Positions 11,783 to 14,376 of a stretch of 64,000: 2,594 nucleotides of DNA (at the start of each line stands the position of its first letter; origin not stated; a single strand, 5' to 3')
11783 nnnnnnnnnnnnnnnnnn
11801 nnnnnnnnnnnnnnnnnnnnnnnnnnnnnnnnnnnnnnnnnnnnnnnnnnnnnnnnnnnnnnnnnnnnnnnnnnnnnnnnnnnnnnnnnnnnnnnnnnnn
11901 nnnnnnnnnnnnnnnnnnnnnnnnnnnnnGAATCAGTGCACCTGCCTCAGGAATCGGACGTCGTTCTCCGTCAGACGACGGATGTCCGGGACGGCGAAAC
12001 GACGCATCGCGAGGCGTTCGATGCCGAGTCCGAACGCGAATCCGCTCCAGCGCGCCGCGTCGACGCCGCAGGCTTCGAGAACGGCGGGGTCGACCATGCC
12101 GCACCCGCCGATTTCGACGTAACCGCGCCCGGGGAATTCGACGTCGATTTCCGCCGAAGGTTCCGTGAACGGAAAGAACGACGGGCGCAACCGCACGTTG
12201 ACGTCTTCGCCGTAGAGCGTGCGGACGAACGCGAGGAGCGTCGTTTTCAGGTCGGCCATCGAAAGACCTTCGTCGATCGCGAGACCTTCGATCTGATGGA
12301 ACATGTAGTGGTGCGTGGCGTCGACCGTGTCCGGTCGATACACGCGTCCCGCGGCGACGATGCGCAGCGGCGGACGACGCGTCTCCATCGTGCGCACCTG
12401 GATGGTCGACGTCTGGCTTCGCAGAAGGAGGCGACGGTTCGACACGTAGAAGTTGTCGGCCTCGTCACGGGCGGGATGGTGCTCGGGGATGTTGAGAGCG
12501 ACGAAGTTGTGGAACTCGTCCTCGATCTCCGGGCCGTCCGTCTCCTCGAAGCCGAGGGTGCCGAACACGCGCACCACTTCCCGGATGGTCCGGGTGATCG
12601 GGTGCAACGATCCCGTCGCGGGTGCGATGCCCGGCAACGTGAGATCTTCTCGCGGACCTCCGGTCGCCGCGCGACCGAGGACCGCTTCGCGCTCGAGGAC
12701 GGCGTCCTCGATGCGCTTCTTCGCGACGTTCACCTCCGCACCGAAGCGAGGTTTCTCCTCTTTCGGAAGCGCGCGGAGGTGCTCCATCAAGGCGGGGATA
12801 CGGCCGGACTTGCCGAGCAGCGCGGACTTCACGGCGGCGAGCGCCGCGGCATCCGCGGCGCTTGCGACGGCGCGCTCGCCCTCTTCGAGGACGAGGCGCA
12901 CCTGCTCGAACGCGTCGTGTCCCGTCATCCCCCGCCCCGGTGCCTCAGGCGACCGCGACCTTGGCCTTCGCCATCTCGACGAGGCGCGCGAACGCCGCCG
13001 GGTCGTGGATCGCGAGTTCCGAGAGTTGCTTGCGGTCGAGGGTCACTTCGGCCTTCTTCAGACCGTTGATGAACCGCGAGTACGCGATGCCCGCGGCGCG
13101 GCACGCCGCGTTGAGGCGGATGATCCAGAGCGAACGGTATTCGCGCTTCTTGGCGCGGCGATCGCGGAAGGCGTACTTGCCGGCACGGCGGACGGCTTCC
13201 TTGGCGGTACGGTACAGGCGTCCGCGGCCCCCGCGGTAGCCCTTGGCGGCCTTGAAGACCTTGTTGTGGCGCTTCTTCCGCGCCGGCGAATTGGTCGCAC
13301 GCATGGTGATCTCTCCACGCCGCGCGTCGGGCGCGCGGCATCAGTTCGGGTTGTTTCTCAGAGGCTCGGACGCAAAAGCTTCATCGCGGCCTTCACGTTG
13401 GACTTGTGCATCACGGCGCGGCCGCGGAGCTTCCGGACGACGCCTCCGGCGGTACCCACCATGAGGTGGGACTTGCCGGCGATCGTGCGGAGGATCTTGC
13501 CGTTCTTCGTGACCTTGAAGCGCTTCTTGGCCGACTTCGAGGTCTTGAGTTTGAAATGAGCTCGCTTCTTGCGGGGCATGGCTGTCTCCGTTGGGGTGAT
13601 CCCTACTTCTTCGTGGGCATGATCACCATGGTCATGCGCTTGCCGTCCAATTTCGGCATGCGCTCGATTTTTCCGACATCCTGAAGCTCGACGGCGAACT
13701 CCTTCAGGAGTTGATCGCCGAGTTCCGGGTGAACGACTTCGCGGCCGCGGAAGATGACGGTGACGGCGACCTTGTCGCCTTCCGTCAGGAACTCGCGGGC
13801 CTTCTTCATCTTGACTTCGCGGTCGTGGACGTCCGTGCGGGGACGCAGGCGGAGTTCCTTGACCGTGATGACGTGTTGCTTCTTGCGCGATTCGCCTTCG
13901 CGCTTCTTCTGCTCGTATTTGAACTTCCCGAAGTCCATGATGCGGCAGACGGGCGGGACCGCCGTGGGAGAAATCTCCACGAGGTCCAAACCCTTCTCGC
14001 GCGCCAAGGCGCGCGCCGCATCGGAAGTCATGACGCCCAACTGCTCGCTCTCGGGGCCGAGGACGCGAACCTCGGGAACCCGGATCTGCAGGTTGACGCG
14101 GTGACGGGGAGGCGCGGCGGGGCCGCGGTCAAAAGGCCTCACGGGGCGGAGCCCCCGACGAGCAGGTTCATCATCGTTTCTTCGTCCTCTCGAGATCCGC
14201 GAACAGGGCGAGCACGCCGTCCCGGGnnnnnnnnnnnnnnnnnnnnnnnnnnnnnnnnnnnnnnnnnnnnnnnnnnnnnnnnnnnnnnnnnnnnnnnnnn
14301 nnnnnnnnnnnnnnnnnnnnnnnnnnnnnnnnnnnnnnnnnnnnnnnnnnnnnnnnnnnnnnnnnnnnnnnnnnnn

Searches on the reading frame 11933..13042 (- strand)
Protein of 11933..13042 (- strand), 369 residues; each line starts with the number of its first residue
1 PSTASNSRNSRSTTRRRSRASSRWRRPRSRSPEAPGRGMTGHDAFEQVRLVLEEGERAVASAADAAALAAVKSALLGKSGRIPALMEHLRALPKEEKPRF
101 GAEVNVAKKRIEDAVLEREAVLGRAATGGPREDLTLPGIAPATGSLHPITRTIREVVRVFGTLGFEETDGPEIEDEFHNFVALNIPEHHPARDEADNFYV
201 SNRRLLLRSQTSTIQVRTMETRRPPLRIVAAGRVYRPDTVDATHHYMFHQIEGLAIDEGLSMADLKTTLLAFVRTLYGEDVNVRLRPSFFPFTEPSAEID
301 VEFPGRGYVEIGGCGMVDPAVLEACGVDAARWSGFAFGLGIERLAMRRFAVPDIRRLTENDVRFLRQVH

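Call 7: search_protein_families(library=pfam, max_evalue=0.001, proteins=[window:11933-13042:-])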
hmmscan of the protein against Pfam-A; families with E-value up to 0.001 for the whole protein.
window:11933-13042:- (369 aa): 2 families
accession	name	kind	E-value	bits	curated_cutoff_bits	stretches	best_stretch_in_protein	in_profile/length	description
PF01409.25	tRNA-synt_2d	-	1e-92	310.5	19.8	1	133-367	3-245/246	tRNA synthetases class II core domain (F)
PF02912.23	Phe_tRNA-synt_N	-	1.5e-16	60.5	22.3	1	64-126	2-64/69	Aminoacyl tRNA synthetase class II, N-terminal domain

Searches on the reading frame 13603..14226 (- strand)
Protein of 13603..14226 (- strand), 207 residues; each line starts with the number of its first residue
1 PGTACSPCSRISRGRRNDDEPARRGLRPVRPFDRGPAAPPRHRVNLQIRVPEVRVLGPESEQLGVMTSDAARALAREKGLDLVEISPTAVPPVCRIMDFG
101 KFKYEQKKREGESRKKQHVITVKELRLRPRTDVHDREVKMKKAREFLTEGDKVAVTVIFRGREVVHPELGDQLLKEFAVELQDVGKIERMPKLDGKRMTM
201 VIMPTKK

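Call 7: search_protein_families(library=pfam, max_evalue=0.001, proteins=[window:13603-14226:-])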
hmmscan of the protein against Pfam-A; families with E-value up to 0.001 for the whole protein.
window:13603-14226:- (207 aa): 2 families
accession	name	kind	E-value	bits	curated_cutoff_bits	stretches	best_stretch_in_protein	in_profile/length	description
PF00707.27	IF3_C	-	6.8e-33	112.9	34.8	1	120-204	1-85/86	Translation initiation factor IF-3, C-terminal domain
PF05198.21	IF3_N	-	3.9e-30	104.3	26.9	1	44-112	1-69/70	Translation initiation factor IF-3, N-terminal domain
